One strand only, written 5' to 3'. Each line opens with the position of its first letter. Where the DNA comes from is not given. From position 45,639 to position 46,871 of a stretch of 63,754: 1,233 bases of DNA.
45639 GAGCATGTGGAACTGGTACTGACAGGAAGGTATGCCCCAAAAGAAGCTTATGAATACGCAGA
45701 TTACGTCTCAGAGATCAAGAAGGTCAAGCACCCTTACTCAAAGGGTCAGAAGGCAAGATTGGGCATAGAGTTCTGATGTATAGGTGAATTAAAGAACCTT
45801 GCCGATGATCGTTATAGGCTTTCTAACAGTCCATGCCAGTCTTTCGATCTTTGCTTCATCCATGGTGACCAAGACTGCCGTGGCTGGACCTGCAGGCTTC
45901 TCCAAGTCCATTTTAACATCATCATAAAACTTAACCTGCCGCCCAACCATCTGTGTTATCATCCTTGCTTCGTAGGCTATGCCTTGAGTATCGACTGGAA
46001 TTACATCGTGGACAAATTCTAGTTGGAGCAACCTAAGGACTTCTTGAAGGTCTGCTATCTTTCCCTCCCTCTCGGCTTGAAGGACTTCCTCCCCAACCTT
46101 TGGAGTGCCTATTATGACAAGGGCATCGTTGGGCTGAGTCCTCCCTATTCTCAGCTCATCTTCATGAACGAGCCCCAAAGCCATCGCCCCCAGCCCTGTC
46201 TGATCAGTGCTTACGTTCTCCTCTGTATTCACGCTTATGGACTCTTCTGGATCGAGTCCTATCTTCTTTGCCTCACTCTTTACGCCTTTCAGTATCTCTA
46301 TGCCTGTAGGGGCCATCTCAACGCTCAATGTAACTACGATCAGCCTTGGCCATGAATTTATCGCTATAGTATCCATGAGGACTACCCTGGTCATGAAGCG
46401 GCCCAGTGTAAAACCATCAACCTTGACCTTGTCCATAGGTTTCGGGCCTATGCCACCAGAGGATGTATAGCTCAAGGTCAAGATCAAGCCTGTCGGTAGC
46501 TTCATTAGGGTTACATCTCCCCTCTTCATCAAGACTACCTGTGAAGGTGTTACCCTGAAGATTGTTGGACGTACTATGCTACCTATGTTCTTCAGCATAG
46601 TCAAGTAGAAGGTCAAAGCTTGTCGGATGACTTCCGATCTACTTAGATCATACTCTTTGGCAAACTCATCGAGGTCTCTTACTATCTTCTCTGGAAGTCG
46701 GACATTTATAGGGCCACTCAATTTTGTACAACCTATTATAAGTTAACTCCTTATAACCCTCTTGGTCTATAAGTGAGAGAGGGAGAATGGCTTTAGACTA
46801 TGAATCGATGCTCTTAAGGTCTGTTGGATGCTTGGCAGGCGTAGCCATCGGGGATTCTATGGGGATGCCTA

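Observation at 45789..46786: RHH DNA-binding domain fused to an apparently degenerate alpha-ribazole kinase: candidate cobamide-precursor sensor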

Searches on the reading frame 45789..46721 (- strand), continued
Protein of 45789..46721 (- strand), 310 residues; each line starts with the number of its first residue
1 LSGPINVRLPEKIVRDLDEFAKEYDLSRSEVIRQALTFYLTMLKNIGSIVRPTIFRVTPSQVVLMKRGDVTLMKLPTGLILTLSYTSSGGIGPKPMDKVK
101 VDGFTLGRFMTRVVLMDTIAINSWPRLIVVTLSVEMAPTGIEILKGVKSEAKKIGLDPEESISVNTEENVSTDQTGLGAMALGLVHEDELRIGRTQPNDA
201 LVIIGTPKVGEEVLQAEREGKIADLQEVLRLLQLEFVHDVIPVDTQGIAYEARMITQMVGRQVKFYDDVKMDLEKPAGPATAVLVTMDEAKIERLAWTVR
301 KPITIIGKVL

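Call 39: find_encoding_contigs(protein=P0121, flank=6000, max_places=2)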
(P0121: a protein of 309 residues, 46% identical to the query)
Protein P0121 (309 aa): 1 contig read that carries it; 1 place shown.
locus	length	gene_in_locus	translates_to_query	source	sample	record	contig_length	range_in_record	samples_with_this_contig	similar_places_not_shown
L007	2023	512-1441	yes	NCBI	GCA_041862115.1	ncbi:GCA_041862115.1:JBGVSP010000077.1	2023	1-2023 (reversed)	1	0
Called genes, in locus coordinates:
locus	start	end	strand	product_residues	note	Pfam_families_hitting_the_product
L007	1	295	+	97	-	?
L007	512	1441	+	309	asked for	-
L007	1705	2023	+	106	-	?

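Call 40: find_encoding_contigs(protein=P0124, flank=6000, max_places=2)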
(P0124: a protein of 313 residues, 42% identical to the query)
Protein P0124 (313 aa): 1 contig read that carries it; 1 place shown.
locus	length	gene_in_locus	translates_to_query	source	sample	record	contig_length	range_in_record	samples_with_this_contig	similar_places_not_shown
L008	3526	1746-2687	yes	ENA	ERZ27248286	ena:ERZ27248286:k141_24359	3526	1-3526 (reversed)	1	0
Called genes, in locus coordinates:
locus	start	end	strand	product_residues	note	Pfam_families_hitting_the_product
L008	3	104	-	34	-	?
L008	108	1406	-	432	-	PF04055:Radical_SAM, PF13186:SPASM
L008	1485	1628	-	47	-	-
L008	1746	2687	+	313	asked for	-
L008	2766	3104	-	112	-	PF00590:TP_methylase (weak)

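Call 48: predict_structure(alignment_id=A2)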
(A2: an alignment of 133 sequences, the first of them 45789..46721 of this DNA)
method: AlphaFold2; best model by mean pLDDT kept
length: 310 residues; sequences in the alignment: 133
mean_pLDDT: 95.2   pTM: 0.83
mean pLDDT of the five models: 95.2, 95.0, 94.9, 94.6, 93.6
residues with pLDDT >= 90: 282; 70-90: 17; 50-70: 9; < 50: 2
segments of 3 or more residues with pLDDT < 50: none
pLDDT, mean of each block of 10 residues (from residue 1): 84 96 96 92 68 69 95 95 98 98 98 98 98 98 99 98 98 98 98 98 98 97 98 98 97 97 98 97 98 98 98
secondary structure, 60 per line:
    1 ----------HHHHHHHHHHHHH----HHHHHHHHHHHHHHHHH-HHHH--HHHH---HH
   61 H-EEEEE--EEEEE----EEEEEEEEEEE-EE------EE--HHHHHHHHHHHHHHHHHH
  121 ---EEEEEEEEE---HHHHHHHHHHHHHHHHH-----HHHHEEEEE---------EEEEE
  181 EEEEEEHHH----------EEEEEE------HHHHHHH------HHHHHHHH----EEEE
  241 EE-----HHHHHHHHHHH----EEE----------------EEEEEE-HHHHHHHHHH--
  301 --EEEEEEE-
elements in order: H11-23 H28-44 H46-49 H52-55 E63-67 E70-74 E79-89 H103-120 E124-132 H136-152 H158-161 E162-166 E176-186 E200-205 H212-218 H225-232 E237-242 H248-258 E263-265 E282-287 H289-298 E303-309

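Call 52: fold_search(model_id=the predicted structure, library=pdb)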
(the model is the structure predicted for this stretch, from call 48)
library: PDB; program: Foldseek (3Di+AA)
matches with E <= 10: 1414; with E <= 0.001: 97
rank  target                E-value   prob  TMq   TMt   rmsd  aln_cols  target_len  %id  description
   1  3vyu_C                1.9e-13  1.00  0.53  0.54   9.2       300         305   14  Crystal structure of the HypC-HypD-HypE complex (form II) (released 2012-11-28)
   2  6xep                  2.6e-13  1.00  0.53  0.52  10.9       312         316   17  Crystal structure of Thiamine-monophosphate kinase from Stenotrophomonas maltophilia K279a (released 2020-06-24)
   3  3mcq                  3.3e-13  1.00  0.48  0.49   9.8       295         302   12  Crystal structure of Thiamine-monophosphate kinase (Mfla_0573) from METHYLOBACILLUS FLAGELLATUS KT at 1.91 A resolution (released 2010-05-19)
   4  5cm7_B                4.0e-13  1.00  0.53  0.54  10.8       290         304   16  Structure of thiamine-monophosphate kinase from Acinetobacter baumannii in complex with adenosine diphosphate (ADP) an (released 2015-08-26)
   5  5cm7_A                4.2e-13  1.00  0.52  0.52  10.9       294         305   16  Structure of thiamine-monophosphate kinase from Acinetobacter baumannii in complex with adenosine diphosphate (ADP) an (released 2015-08-26)
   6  2z1e                  4.8e-13  1.00  0.55  0.57   6.7       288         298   12  Crystal structure of HypE from Thermococcus kodakaraensis (outward form) (released 2007-07-17)
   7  2z1f                  7.4e-13  1.00  0.53  0.54   6.8       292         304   14  Crystal structure of HypE from Thermococcus kodakaraensis (inward form) (released 2007-07-17)
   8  5cc8_A                7.4e-13  1.00  0.52  0.54   8.9       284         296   16  Structure of thiamine-monophosphate kinase from Acinetobacter baumannii in complex with AMPPNP (released 2015-09-02)
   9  9jzz                  7.4e-13  1.00  0.56  0.55  13.5       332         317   15  Crystal structure of Pyrococcus horikoshii AIR synthetase bound to AMP (released 2025-10-15)
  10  3wjp                  8.9e-13  1.00  0.54  0.50  10.8       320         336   12  Crystal structure of the HypE CA form (released 2013-12-18)
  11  3u0o_A                9.4e-13  1.00  0.58  0.56   5.6       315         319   16  The crystal structure of selenophosphate synthetase from E. coli (released 2012-03-14)
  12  6mfm_B                1.0e-12  1.00  0.54  0.55   8.5       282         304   15  Structure of thiamine-monophosphate kinase from Acinetobacter baumannii in complex with adenosine diphosphate (ADP) an (released 2018-09-26)
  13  9vnv_A                1.0e-12  1.00  0.50  0.53   7.7       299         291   13  Crystal structure of Pyrococcus abyssi AIR synthetase with an N-terminal 43-residues deletion (released 2026-02-11)
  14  9jzy                  1.1e-12  1.00  0.53  0.53  13.7       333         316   14  Crystal structure of Pyrococcus horikoshii AIR synthetase (released 2025-10-15)
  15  3viu                  1.3e-12  1.00  0.52  0.26   6.7       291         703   15  Crystal structure of PurL from thermus thermophilus (released 2012-01-18)
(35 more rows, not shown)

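Call 58: find_related_loci(query=A4, collection=genome_contigs, flank=3000)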
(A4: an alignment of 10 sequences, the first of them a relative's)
Query A4 (248 aa) in genome_contigs; peptide patterns used: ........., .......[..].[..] (x = any residue, [..] = any of these).
511 stretches matched a pattern; 486 encode a relative of the query (tblastn E <= 1e-3); the best 80 are kept; 80 distinct loci.
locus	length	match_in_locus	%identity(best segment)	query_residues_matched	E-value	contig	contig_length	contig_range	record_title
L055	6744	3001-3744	100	1-248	1e-161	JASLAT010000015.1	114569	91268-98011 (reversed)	MAG: Tissierellales bacterium isolate CMU.bins.224 k141_13155113, whole genome shotgun sequence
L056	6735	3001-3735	62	1-245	4e-100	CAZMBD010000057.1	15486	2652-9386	MAG TPA_asm: uncultured Clostridiaceae bacterium isolate SRP192927_co8_27 genome assembly, contig: NODE_3265_length_1548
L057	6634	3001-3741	64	1-248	5e-100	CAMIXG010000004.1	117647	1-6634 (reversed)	MAG: uncultured Tissierellia bacterium isolate SRR14812344_bin.19_metaWRAP_v1.3_MAG genome assembly, contig: ERZ12298795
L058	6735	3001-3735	60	1-245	1e-99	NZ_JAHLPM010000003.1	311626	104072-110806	Tissierella simiarum strain MSJ-40 M40_ctg0003, whole genome shotgun sequence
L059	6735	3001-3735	60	1-245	2e-98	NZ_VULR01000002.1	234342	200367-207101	Anaerosalibacter bizertensis strain Med78-601-WT-4W-RMD-3 seq2, whole genome shotgun sequence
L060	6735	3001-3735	58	1-245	4e-96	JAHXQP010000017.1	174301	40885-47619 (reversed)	MAG: Clostridiaceae bacterium isolate coal_NL1.3 k141_8875, whole genome shotgun sequence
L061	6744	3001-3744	60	1-248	6e-91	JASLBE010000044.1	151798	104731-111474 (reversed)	MAG: Tissierellales bacterium isolate CMU.bins.293 k141_13858102, whole genome shotgun sequence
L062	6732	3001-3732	57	1-245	4e-91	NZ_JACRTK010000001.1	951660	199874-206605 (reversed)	Wansuia hejianensis strain NSJ-26 N47_ctg001, whole genome shotgun sequence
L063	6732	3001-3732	58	1-245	5e-90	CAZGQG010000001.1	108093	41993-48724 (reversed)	MAG TPA_asm: uncultured Tissierellaceae bacterium isolate SRP294416_co2_170 genome assembly, contig: NODE_21_length_1080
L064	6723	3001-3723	56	1-242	2e-88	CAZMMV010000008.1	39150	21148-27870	MAG TPA_asm: uncultured Tissierellaceae bacterium isolate SRP294416_co2_701 genome assembly, contig: NODE_637_length_391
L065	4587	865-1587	56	1-242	5e-88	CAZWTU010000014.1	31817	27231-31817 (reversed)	MAG TPA_asm: uncultured Tissierellaceae bacterium isolate SRP294416_co2_444 genome assembly, contig: NODE_1033_length_31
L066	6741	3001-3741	57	1-247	2e-85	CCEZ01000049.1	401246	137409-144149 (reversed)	Anaerosalibacter sp. ND1 genome assembly Anaerosalibacter massiliensis ND1, contig G347_S1_L001_R1_001_contig_49, whole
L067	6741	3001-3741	52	1-247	5e-85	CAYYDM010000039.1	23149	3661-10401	MAG TPA_asm: uncultured Clostridia bacterium isolate binchicken_co158_154 genome assembly, contig: NODE_1966_length_2314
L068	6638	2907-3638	57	1-245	1e-84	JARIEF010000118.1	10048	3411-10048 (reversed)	MAG: Tissierella sp. isolate cluster2_bin.8 k127_668658, whole genome shotgun sequence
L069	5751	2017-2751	51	1-245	6e-84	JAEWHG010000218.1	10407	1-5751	MAG: Bacillota bacterium isolate OH_PBlB_60 k127_1297098, whole genome shotgun sequence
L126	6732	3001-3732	39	2-245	3e-58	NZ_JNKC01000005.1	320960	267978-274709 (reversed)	Proteiniclasticum ruminis DSM 24773 T487DRAFT_scaffold00004.4_C, whole genome shotgun sequence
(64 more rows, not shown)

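Call 62: search_protein_families(library=pfam, proteins=[L126:1132-2514:+, L126:2354-3010:+, L126:3007-3744:+, L126:3760-4332:+, L126:4256-5062:+, L126:5043-6611:+, L058:785-1858:+, L058:2481-2996:+, L058:3817-4353:+, L058:3001-3747:+], max_evalue=0.001)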
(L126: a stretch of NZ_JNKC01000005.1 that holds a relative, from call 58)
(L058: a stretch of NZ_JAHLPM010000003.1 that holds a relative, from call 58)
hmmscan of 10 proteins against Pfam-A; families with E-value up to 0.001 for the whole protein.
L126:1132-2514:+ (460 aa): 3 families
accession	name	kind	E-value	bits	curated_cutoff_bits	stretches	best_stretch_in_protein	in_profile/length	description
PF07685.20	GATase_3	-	2.6e-37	128.8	27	1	251-435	2-193/196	CobB/CobQ-like glutamine amidotransferase domain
PF01656.29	CbiA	-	1.8e-18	67.1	25.4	1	5-189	2-122/125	CobQ/CobB/MinD/ParA nucleotide binding domain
PF13500.12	AAA_26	-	2e-15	57.6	27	1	74-184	93-195/198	AAA domain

L126:2354-3010:+ (218 aa): 2 families
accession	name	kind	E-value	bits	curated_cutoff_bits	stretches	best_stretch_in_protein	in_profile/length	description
PF12822.12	ECF_trnsprt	-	3.3e-13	50.4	30.7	1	59-204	3-164/169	ECF transporter, substrate-specific component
PF07155.17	ECF-ribofla_trS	-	1.5e-05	25.5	26.7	1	59-209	7-167/172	ECF-type riboflavin transporter, S component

L126:3007-3744:+ (245 aa): 1 family
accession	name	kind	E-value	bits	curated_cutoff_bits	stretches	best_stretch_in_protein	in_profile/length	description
PF00586.29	AIRS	-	6.1e-06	27.1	24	1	7-115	5-111/112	AIR synthase related protein, N-terminal domain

L126:3760-4332:+ (190 aa): 1 family
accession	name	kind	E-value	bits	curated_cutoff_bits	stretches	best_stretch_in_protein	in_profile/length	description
PF02283.22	CobU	-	3.1e-54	183.5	27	1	5-183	1-167/168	Cobinamide kinase / cobinamide phosphate guanyltransferase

L126:4256-5062:+ (268 aa): 1 family
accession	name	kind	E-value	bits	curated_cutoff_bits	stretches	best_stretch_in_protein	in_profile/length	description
PF02654.20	CobS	-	3.4e-49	168.3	23.2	1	30-261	1-207/207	Cobalamin-5-phosphate synthase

L126:5043-6611:+ (522 aa): 3 families
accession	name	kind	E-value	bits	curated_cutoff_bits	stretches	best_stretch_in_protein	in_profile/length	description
PF07685.20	GATase_3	-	3e-54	184.1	27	1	275-463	1-195/196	CobB/CobQ-like glutamine amidotransferase domain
PF13500.12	AAA_26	-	2.9e-21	76.7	27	1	26-251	1-192/198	AAA domain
PF01656.29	CbiA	-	5.9e-21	75.2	25.4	1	28-250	1-112/125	CobQ/CobB/MinD/ParA nucleotide binding domain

L058:785-1858:+ (357 aa): 8 families
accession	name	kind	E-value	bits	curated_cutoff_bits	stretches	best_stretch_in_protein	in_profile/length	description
PF00535.33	Glycos_transf_2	-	1.5e-24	87.3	23.3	1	5-145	1-149/168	Glycosyl transferase family 2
PF07719.23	TPR_2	-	4.3e-14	51.8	27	0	264-293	2-31/34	Tetratricopeptide repeat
PF00515.34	TPR_1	-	1.7e-10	40.7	27.8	1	313-342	5-34/34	Tetratricopeptide repeat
PF13181.12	TPR_8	-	1.8e-10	40.5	25.7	1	264-293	2-31/34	Tetratricopeptide repeat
PF10111.15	Glyco_tranf_2_2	-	1.8e-06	28.1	27.3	1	26-111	27-120/276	Glycosyltransferase like family 2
PF13704.12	Glyco_tranf_2_4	-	3.8e-06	27.7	27.5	1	11-93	1-90/98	Glycosyl transferase family 2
PF13428.12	TPR_14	-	4.1e-05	24.3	23.5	0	191-221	1-31/44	Tetratricopeptide repeat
PF14559.12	TPR_19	-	0.0001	23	25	0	313-345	29-61/68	Tetratricopeptide repeat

L058:2481-2996:+ (171 aa): 2 families
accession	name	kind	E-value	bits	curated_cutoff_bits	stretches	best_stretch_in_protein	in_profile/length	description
PF12822.12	ECF_trnsprt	-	2.6e-17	63.8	30.7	1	14-164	2-168/169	ECF transporter, substrate-specific component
PF07155.17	ECF-ribofla_trS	-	1.6e-08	35.2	26.7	1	11-164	3-170/172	ECF-type riboflavin transporter, S component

L058:3817-4353:+ (178 aa): 6 families
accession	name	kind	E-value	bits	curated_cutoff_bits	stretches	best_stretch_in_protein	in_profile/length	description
PF13302.13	Acetyltransf_3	-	1e-23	85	25.4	1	7-147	1-138/138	Acetyltransferase (GNAT) domain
PF00583.31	Acetyltransf_1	-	1.3e-15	58.1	20.7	1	39-146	14-116/116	Acetyltransferase (GNAT) family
PF13420.13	Acetyltransf_4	-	2e-15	57.6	24.3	1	22-165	13-153/155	Acetyltransferase (GNAT) domain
PF13508.13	Acetyltransf_7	-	7.8e-07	29.8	27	1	62-147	4-83/84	Acetyltransferase (GNAT) domain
PF13523.12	Acetyltransf_8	-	4.1e-06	26.9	27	1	95-150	86-141/145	Acetyltransferase (GNAT) domain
PF13673.13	Acetyltransf_10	-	0.00031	21.2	23.6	1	59-153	28-114/128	Acetyltransferase (GNAT) domain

L058:3001-3747:+ (248 aa): 1 family
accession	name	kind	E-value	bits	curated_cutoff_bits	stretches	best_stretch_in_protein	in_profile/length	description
PF00586.29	AIRS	-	4.4e-08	33.9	24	1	8-124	3-112/112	AIR synthase related protein, N-terminal domain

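Call 68: find_encoding_contigs(protein=P0001, flank=5000, max_places=1)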
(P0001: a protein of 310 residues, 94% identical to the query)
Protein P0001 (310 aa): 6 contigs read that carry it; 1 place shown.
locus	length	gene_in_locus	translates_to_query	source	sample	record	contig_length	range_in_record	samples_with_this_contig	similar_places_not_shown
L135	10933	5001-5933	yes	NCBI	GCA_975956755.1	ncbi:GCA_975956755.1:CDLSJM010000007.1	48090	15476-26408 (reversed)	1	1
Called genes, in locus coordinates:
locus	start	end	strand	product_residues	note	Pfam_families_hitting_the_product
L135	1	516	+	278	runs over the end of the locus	PF01259:SAICAR_synt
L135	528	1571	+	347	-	PF00586:AIRS, PF02769:AIRS_C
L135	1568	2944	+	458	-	PF06849:DUF1246, PF06973:DUF1297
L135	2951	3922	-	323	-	PF00294:PfkB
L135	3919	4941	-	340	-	PF03747:ADP_ribosyl_GH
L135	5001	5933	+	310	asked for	PF01402:RHH_1 (weak)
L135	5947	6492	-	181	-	PF02572:CobA_CobO_BtuR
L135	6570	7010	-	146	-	PF00293:NUDIX, PF14815:NUDIX_4 (weak)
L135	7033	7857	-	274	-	PF00994:MoCF_biosynth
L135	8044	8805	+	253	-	PF03029:ATP_bind_1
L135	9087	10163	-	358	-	PF04055:Radical_SAM, PF13353:Fer4_12 (weak)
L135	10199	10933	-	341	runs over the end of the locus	PF04055:Radical_SAM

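Call 69: find_encoding_contigs(protein=P0017, flank=5000, max_places=1)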
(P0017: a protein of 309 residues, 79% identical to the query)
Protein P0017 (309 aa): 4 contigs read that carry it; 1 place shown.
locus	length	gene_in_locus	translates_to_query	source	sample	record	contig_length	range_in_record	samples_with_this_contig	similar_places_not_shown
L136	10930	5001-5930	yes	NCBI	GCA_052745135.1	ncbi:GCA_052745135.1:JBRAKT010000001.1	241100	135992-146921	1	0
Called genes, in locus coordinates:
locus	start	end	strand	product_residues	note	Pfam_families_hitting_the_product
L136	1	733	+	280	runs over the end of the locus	PF01259:SAICAR_synt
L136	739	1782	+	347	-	PF00586:AIRS, PF02769:AIRS_C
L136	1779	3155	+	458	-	PF06849:DUF1246, PF06973:DUF1297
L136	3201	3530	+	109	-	-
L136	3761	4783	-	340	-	PF03747:ADP_ribosyl_GH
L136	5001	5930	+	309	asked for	PF01402:RHH_1 (weak)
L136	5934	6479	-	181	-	PF02572:CobA_CobO_BtuR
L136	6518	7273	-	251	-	PF03029:ATP_bind_1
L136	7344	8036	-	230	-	PF09754:PAC2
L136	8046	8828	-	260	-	PF09754:PAC2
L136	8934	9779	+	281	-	PF00994:MoCF_biosynth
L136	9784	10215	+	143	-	PF00293:NUDIX, PF14815:NUDIX_4 (weak)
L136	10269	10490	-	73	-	-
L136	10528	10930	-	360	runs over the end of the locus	PF13353:Fer4_12 (weak), PF04055:Radical_SAM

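Call 70: find_encoding_contigs(protein=P0012, flank=5000, max_places=1)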
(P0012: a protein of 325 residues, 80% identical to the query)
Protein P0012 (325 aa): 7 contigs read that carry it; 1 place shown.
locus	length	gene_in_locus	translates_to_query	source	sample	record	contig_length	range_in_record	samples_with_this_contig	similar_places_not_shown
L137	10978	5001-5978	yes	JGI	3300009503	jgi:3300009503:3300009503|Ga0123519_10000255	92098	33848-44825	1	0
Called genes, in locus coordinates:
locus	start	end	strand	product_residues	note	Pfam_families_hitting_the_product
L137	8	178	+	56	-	-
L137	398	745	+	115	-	-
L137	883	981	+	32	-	-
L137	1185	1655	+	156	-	-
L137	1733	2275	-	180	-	PF13392:HNH_3 (weak)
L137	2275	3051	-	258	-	PF13482:RNase_H_2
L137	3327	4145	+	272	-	-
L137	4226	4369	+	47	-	-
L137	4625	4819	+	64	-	-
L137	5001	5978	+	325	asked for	PF01402:RHH_1 (weak)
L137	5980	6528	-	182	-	PF02572:CobA_CobO_BtuR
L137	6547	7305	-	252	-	PF03029:ATP_bind_1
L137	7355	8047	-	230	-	PF09754:PAC2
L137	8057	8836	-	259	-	PF09754:PAC2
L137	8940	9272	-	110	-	-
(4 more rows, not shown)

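Call 71: find_encoding_contigs(protein=P0014, flank=5000, max_places=1)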
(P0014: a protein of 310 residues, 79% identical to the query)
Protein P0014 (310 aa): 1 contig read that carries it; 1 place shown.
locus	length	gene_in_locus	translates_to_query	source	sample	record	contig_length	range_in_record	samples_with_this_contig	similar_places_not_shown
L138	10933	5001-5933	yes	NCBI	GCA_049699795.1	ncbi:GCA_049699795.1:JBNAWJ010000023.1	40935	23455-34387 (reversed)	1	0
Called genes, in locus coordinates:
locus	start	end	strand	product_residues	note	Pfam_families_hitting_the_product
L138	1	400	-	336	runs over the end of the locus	PF01555:N6_N4_Mtase, PF01170:UPF0020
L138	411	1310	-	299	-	PF13793:Pribosyltran_N, PF00156:Pribosyltran, PF14572:Pribosyl_synth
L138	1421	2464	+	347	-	PF13353:Fer4_12 (weak), PF04055:Radical_SAM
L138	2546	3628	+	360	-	PF13353:Fer4_12 (weak), PF04055:Radical_SAM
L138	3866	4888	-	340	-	PF03747:ADP_ribosyl_GH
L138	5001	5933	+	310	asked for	PF01402:RHH_1 (weak)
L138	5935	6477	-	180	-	PF02572:CobA_CobO_BtuR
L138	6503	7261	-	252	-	PF03029:ATP_bind_1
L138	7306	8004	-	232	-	PF09754:PAC2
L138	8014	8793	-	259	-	PF09754:PAC2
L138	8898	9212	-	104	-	-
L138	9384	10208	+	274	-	PF00994:MoCF_biosynth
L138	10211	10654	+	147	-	PF00293:NUDIX, PF14815:NUDIX_4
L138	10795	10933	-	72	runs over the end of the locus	-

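Call 102: find_homologous_proteins(query=P0268, max_evalue=1e-10)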
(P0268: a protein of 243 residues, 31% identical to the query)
Query P0268 (243 aa): 72 proteins with E <= 1e-10 among 459 candidates.
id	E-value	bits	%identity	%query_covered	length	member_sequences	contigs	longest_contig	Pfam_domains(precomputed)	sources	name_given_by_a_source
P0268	1.2e-151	521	100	100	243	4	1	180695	-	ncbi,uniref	ncbi:hypothetical protein [Facklamia sp. P9177]|uniref:hypothetical protein n=1 Tax=Facklamia sp. P9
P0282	7.8e-136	469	90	100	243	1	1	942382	-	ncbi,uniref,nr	ncbi:hypothetical protein [Facklamia sp. 7083-14-GEN3]|uniref:hypothetical protein n=1 Tax=Facklamia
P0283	7.5e-107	374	71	100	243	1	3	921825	-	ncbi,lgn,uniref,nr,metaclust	ncbi:hypothetical protein [Facklamia miroungae]|uniref:Alpha-ribazole kinase n=1 Tax=Facklamia mirou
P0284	4.1e-80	287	58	100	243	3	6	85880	-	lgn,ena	-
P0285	2.9e-60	222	49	99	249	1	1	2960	-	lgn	-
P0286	1.7e-59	219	51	99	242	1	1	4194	-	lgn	-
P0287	2.0e-57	213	48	98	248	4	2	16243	-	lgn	-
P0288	2.1e-55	206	50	91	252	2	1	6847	-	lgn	-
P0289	3.7e-55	205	45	99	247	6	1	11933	-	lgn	-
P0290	1.6e-54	203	46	100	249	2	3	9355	-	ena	-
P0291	3.6e-53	199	44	99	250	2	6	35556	PF00586.30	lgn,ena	-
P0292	1.6e-52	197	45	99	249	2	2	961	-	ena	-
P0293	5.5e-52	195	46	98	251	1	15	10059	-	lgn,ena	-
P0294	8.9e-52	194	42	98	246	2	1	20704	-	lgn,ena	-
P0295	1.0e-51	194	44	99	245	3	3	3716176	-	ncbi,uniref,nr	ncbi:hypothetical protein IGK47_002055 [Enterococcus sp. AZ007]|uniref:Alpha-ribazole kinase n=2 Tax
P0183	4.1e-31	127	32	91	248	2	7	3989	PF00586.30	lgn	-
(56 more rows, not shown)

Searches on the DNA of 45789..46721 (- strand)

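Call 59: search_rna_families(sources=[L058, L059, L062, L066, L073, L074, L080, L082, L085, L090, L093, L097, L098, L099, L104, L109, L110, L111, L126, L133], threshold=gathering)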
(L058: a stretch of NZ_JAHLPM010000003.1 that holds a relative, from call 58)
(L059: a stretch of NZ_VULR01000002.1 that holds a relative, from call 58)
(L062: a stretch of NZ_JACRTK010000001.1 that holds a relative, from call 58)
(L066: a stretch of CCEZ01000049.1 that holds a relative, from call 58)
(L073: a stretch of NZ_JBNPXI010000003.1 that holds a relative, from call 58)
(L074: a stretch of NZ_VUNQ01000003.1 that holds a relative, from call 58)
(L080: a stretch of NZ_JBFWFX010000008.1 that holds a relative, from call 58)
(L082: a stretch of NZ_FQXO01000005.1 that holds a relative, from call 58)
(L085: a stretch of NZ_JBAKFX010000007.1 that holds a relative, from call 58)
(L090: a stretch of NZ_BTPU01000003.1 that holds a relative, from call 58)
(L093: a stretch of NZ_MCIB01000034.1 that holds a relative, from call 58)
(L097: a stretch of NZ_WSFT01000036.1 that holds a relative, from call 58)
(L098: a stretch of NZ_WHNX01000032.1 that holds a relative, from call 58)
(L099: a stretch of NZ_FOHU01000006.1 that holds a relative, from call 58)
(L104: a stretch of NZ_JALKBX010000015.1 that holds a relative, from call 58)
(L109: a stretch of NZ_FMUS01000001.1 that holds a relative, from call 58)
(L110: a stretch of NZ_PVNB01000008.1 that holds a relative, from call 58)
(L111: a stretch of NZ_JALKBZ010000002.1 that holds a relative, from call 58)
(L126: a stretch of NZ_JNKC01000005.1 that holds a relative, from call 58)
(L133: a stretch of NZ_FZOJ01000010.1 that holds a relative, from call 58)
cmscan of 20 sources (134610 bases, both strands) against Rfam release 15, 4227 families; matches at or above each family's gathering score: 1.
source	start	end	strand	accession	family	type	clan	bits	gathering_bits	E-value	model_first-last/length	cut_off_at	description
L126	846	1040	+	RF00174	Cobalamin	Cis-reg; riboswitch;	CL00101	123.3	31.5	3.7e-30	1-189/189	no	Cobalamin riboswitch aptamer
